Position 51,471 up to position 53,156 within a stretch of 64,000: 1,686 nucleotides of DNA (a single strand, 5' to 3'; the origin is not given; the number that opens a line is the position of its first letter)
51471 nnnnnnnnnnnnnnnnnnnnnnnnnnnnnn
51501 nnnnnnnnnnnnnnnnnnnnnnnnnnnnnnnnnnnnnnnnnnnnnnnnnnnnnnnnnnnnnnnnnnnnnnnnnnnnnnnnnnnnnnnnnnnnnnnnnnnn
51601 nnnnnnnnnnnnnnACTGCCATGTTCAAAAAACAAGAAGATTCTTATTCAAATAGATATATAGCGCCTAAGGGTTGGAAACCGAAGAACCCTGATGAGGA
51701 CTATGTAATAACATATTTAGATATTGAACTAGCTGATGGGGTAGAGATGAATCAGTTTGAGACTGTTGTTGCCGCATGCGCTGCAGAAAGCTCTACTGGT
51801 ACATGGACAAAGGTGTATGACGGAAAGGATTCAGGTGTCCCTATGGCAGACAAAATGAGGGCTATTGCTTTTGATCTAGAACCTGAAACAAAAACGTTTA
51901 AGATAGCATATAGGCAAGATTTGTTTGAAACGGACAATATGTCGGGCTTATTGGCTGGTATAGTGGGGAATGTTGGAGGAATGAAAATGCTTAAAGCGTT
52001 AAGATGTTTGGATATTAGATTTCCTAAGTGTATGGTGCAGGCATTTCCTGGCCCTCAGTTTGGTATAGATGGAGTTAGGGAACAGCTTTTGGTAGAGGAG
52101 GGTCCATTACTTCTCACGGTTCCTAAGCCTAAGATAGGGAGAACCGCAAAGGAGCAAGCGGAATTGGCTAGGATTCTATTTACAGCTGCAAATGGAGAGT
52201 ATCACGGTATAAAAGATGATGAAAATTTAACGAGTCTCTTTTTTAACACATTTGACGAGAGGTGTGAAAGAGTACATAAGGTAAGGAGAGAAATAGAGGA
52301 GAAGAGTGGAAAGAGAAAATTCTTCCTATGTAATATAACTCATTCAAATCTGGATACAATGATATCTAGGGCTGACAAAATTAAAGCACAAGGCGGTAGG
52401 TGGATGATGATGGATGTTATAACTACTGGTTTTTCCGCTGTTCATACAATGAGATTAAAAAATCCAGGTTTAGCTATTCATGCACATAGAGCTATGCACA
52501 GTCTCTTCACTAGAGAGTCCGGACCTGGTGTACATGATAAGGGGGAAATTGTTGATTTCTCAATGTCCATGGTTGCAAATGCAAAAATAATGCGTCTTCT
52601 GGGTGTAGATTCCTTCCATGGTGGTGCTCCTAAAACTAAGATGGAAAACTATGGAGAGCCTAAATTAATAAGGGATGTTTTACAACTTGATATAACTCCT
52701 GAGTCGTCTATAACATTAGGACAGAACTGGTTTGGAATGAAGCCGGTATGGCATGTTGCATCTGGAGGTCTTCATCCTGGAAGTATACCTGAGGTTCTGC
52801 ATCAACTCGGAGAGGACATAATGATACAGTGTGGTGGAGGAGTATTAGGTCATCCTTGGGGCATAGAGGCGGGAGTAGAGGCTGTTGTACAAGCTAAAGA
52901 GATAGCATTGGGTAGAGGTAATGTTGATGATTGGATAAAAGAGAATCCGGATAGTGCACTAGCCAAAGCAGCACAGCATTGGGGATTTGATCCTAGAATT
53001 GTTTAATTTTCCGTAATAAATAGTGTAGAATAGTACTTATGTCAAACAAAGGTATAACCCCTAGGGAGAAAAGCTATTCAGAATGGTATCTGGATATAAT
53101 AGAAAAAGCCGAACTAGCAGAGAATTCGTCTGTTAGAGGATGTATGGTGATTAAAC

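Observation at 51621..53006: Bona fide RuBisCO large subunit (form III or II/III-like) without its usual pathway partners nearby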

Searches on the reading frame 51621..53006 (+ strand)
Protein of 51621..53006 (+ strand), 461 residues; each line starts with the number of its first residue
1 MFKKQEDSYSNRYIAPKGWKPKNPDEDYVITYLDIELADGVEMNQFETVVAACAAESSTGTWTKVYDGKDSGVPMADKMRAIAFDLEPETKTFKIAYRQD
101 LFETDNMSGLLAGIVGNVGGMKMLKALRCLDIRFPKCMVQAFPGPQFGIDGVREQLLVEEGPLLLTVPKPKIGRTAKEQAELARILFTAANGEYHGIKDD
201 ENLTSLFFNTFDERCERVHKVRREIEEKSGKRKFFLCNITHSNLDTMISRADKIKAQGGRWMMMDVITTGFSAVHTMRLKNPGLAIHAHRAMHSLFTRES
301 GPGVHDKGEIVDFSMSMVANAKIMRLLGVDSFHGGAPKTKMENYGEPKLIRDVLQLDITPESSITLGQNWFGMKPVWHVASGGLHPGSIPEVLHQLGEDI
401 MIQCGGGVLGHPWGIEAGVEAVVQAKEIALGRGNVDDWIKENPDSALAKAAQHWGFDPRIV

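Call 3: search_protein_families(library=pfam, proteins=[window:51621-53006:+], max_evalue=0.01)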
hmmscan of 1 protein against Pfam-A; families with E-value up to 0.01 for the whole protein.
window:51621-53006:+ (461 aa): 2 families
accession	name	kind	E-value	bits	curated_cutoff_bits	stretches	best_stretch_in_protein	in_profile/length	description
PF00016.26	RuBisCO_large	-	6.6e-53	180.3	30.1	1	149-454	2-299/299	Ribulose bisphosphate carboxylase large chain, catalytic domain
PF02788.21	RuBisCO_large_N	-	2.1e-25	89.7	20.7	1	24-137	9-119/120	Ribulose bisphosphate carboxylase large chain, N-terminal domain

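Call 4: search_protein_families(library=ncbifam, proteins=[window:51621-53006:+], max_evalue=0.01)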
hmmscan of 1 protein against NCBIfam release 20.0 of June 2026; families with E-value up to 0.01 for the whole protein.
window:51621-53006:+ (461 aa): 6 families
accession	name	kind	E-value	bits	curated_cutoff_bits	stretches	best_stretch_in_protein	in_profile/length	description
TIGR03326.1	rubisco_III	equivalog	4.6e-112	375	497.45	1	23-454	8-426/426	type III ribulose-bisphosphate carboxylase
NF003252.0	PRK04208.1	subfamily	4.5e-110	368.4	438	1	6-453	10-444/468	ribulose-bisphosphate carboxylase large subunit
NF010002.0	PRK13475.1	equivalog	3.6e-51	174.3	489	1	40-446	33-434/459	ribulose-bisphosphate carboxylase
NF042437.1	OxoIsoapPDcar_OiaX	equivalog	2.6e-44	151.7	700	1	92-454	75-411/412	3-oxo-isoapionate-4-phosphate decarboxylase OiaX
NF007095.0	PRK09549.1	equivalog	3.4e-40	137.8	409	1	89-456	66-403/407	2,3-diketo-5-methylthiopentyl-1-phosphate enolase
TIGR03332.1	salvage_mtnW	equivalog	9.7e-33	113.4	513.6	1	92-455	74-407/407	2,3-diketo-5-methylthiopentyl-1-phosphate enolase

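Call 5: search_solved_structures(query=window:51621-53006:+, max_evalue=1e-10, show_alignments=2)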
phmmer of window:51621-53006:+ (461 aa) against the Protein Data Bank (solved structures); distinct sequences matched with E-value up to 1e-10: 99 (the best 60 are shown).
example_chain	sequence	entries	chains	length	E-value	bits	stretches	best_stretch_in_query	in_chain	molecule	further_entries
8dht_A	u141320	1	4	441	3.2e-78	266.8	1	22-455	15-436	Ribulose bisphosphate carboxylase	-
2cwx_A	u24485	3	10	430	1.2e-76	261.7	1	49-445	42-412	Ribulose bisphosphate carboxylase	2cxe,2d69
3kdo_A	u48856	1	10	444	5.5e-75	256.2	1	13-456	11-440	Ribulose bisphosphate carboxylase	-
1geh_A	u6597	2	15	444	5.6e-75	256.1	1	13-456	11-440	RIBULOSE-1,5-BISPHOSPHATE CARBOXYLASE/OXYGENASE | Ribulose bisphosphate carboxylase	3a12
3a13_A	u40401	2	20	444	7.1e-75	255.8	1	13-456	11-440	Ribulose bisphosphate carboxylase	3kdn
3wqp_A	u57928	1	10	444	3.6e-74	253.5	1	13-456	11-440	Ribulose bisphosphate carboxylase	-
6hun_A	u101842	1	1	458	1.8e-73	251.2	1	23-456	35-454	Ribulose bisphosphate carboxylase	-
7qsv_A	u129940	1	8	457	6.7e-66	226.2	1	34-441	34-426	RubisCO large subunit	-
8u66_A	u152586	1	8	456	2.1e-65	224.6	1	9-427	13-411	Rubisco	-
7qvi_A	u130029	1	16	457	8.9e-65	222.5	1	34-437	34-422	RubisCO large subunit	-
7qsx_A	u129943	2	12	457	9.7e-65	222.4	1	34-433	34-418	RubisCO large subunit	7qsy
8qmv_A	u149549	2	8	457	1.4e-64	221.8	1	34-433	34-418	RubisCO large subunit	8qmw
7qsz_A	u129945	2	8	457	4.7e-64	220.1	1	34-433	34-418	RubisCO large subunit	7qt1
7qsw_A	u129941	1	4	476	8.1e-59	202.9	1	47-454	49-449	RubisCO large subunit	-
4f0h_A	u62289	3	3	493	4.6e-56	193.8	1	46-455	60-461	Ribulose bisphosphate carboxylase large chain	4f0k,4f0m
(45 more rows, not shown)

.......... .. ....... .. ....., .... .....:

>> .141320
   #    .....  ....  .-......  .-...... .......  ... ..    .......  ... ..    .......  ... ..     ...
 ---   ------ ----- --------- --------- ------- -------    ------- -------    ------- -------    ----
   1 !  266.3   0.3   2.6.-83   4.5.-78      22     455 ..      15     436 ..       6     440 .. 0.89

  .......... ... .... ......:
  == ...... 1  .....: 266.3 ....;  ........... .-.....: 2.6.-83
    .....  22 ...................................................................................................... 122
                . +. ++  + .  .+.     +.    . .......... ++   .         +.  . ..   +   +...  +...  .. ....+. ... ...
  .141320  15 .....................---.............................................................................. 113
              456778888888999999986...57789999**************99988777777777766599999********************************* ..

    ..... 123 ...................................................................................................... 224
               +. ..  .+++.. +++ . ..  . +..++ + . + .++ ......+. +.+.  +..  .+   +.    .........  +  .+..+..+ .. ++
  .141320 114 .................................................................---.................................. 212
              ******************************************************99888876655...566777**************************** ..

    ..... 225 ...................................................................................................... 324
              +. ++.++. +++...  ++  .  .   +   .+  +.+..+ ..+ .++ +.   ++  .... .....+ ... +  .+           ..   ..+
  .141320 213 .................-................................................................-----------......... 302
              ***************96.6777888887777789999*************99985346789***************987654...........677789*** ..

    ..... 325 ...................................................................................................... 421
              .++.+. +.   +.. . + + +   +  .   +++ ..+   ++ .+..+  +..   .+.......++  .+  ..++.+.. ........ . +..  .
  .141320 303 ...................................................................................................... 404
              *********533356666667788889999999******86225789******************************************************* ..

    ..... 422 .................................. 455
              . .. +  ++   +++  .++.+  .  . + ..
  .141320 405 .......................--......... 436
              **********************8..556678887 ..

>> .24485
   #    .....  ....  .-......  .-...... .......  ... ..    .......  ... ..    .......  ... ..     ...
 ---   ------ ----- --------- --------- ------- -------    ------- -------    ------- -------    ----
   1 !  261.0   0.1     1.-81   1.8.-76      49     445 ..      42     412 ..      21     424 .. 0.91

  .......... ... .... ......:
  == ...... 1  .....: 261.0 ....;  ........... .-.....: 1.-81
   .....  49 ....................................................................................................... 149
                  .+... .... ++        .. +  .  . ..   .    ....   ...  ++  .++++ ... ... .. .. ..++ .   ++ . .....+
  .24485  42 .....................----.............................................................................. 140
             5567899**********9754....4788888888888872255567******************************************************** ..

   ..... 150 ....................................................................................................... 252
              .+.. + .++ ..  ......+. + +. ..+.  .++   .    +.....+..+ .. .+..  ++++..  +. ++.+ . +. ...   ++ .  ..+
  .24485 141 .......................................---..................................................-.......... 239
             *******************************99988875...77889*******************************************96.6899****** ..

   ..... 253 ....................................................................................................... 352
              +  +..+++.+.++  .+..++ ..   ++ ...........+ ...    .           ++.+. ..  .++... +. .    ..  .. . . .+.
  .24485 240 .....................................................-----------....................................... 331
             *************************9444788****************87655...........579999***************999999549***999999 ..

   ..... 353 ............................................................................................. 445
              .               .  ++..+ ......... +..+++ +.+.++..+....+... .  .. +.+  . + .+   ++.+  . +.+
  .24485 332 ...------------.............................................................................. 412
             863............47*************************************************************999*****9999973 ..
